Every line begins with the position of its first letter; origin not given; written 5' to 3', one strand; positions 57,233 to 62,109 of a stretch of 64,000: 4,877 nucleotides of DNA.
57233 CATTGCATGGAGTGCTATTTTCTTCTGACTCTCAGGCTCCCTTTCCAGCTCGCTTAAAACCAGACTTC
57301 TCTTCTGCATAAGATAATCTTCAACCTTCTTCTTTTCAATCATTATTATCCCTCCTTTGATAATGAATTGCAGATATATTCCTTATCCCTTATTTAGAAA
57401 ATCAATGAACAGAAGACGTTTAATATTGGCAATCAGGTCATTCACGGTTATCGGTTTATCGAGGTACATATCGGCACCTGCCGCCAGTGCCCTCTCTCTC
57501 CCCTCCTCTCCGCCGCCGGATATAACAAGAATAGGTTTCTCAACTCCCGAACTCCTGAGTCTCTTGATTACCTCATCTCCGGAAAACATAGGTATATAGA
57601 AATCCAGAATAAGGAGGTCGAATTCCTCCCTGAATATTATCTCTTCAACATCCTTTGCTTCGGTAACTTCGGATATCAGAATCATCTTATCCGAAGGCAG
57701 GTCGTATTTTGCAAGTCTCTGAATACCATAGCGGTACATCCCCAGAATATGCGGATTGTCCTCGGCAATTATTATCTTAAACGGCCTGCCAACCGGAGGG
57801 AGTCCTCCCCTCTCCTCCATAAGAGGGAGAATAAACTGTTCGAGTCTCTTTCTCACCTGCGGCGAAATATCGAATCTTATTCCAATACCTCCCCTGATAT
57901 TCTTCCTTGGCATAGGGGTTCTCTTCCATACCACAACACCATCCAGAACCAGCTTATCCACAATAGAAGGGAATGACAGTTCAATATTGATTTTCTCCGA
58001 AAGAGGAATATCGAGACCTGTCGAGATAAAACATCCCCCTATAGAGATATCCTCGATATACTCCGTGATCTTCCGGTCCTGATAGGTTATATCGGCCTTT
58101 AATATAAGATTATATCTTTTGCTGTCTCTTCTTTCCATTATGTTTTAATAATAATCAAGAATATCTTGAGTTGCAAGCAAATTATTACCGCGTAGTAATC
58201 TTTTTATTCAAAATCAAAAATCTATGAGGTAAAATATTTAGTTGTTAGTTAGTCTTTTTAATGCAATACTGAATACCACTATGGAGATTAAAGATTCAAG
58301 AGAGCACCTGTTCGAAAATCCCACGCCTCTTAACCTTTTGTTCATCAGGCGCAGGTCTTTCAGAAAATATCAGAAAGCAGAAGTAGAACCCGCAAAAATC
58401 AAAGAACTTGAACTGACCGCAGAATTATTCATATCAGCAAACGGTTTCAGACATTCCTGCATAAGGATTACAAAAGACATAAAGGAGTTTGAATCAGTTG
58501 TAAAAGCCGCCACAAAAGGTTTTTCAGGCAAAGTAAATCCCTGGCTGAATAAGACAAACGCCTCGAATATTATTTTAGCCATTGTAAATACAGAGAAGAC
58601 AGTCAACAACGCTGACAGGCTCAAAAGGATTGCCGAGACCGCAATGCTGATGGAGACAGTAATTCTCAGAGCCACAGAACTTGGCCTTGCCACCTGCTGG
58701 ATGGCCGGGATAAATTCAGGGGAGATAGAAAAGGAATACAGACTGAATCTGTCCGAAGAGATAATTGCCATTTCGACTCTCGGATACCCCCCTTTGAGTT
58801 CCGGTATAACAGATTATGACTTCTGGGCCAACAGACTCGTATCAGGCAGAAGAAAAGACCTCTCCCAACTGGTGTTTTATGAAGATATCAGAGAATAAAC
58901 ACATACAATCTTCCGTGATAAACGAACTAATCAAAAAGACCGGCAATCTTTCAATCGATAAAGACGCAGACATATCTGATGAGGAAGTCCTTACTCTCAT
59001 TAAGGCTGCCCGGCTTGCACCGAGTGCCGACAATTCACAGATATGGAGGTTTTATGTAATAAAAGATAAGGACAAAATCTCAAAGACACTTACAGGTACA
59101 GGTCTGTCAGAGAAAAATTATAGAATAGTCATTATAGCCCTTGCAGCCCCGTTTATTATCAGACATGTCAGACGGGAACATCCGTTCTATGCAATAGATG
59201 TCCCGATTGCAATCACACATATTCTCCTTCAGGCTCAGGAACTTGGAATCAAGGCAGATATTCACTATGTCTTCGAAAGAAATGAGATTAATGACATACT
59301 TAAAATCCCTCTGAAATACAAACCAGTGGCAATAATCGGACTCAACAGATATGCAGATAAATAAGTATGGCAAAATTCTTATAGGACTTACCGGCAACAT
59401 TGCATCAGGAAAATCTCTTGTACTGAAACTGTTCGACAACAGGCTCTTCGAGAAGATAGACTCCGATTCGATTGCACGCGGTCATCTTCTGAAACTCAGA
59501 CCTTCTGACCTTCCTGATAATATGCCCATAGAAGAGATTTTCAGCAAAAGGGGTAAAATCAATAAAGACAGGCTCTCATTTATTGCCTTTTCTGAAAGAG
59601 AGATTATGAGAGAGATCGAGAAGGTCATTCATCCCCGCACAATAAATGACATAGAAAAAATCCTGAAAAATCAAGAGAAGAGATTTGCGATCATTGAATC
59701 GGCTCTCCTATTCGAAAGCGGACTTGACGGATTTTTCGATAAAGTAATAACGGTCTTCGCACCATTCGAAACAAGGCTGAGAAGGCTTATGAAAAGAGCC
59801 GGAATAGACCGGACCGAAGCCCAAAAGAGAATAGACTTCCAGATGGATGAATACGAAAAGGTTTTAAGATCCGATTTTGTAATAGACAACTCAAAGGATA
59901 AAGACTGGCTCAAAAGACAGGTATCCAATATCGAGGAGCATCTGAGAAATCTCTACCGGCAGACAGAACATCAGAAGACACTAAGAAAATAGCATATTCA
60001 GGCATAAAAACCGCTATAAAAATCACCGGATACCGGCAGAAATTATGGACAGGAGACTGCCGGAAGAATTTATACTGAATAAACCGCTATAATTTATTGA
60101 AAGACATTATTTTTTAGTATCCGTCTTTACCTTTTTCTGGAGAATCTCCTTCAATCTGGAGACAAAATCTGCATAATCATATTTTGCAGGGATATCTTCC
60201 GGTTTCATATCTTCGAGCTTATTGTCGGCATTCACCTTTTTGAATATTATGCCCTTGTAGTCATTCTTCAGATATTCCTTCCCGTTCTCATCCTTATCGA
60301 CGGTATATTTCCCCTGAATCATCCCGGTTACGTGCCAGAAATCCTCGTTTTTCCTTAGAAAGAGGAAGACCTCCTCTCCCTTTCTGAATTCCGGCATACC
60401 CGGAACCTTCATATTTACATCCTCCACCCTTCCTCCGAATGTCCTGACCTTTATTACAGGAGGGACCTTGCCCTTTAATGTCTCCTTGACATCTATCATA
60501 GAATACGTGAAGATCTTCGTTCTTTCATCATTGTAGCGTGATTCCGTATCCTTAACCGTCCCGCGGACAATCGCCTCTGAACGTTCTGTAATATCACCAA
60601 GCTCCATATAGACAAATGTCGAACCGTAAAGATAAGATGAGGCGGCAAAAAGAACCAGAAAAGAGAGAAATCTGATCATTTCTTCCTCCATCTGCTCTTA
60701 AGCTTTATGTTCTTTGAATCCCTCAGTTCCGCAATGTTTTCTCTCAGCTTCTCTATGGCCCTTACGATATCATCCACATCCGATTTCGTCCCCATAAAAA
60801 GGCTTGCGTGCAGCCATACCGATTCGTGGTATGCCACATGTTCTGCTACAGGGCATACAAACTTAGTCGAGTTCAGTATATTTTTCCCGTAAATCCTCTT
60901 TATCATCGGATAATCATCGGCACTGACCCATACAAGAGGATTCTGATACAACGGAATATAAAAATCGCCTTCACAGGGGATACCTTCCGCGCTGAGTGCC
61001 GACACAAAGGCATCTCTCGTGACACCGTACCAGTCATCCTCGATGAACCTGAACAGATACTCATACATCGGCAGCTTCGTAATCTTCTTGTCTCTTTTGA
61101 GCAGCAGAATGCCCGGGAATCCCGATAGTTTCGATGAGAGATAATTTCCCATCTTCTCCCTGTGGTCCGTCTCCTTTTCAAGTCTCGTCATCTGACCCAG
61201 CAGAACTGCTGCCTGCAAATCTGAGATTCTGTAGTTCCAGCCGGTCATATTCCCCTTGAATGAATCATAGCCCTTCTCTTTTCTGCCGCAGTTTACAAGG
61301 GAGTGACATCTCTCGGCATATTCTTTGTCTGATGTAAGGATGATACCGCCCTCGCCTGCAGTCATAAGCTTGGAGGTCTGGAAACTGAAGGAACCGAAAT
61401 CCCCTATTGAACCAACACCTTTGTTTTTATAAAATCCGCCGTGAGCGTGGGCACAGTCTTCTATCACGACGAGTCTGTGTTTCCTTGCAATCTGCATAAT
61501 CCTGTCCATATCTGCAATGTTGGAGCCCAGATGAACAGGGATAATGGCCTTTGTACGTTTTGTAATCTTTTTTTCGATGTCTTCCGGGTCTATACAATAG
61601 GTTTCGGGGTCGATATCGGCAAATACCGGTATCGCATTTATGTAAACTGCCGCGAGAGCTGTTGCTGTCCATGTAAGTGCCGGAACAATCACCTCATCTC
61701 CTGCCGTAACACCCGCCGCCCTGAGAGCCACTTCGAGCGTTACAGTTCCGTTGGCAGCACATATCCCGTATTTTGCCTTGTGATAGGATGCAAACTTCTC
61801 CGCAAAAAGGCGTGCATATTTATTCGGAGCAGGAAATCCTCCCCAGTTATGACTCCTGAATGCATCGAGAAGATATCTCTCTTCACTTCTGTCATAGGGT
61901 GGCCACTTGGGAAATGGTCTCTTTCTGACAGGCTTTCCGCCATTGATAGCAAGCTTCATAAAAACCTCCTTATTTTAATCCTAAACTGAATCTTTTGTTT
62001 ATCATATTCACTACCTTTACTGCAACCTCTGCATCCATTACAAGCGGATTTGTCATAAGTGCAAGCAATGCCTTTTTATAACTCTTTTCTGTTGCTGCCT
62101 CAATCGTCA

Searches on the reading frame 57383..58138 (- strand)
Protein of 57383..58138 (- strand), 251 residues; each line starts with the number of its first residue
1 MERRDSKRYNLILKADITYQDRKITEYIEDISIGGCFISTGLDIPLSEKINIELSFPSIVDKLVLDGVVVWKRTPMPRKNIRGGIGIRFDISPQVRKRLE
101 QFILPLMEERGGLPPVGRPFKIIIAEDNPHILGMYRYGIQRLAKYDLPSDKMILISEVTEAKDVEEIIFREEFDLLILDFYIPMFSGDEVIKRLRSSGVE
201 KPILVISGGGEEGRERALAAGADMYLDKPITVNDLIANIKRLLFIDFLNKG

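Call 83: search_protein_families(library=pfam, proteins=[window:57383-58138:-], max_evalue=0.0001)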
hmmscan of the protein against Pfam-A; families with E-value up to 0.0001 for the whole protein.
window:57383-58138:- (251 aa): 2 families
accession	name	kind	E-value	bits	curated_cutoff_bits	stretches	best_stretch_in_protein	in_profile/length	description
PF00072.30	Response_reg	-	1.2e-14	54.9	30.2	1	122-239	1-110/111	Response regulator receiver domain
PF07238.19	PilZ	-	2.2e-13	50.8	22.5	1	2-103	1-100/102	PilZ domain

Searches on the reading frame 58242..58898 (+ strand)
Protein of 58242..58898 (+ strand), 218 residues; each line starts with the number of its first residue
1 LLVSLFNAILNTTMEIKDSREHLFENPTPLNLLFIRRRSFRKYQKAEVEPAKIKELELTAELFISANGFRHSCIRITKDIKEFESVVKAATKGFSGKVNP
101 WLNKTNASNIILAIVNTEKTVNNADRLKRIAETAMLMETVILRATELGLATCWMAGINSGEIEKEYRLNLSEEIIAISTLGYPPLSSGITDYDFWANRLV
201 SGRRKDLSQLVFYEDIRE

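Call 83: search_protein_families(library=pfam, proteins=[window:58242-58898:+], max_evalue=0.0001)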
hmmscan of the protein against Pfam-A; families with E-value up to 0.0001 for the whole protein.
window:58242-58898:+ (218 aa): 2 families
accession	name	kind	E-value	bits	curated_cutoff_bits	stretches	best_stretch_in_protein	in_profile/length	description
PF00881.29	Nitroreductase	-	1.1e-10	42.4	23.5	1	99-182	81-167/167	Nitroreductase family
PF14512.11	TM1586_NiRdase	-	1.2e-10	41.9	27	1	36-214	8-152/215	Putative TM nitroreductase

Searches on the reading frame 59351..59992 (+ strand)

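Call 83: search_protein_families(library=pfam, proteins=[window:59351-59992:+], max_evalue=0.0001)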
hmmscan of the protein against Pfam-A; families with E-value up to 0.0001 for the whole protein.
window:59351-59992:+ (213 aa): 1 family
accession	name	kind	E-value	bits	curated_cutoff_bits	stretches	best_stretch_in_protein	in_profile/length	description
PF01121.26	CoaE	-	5.5e-37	127.6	27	1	10-182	2-176/180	Dephospho-CoA kinase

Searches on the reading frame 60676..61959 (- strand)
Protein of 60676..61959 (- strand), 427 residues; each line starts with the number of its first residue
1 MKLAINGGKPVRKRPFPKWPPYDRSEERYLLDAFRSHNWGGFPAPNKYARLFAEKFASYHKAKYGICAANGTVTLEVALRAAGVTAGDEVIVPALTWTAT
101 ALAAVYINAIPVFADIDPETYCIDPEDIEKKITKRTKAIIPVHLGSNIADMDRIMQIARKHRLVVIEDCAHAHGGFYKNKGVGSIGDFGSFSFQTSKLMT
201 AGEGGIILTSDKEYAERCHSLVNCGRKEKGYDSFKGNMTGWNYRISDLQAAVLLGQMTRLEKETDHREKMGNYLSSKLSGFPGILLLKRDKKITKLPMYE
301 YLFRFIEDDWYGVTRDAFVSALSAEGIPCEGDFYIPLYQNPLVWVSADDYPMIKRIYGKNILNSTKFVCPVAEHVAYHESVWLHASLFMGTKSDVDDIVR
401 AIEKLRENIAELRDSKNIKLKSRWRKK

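Call 56: find_encoding_contigs(protein=window:60676-61959:-, flank=10000, max_places=4)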
Protein window:60676-61959:- (427 aa): no gene with exactly this product is on record in the collection.
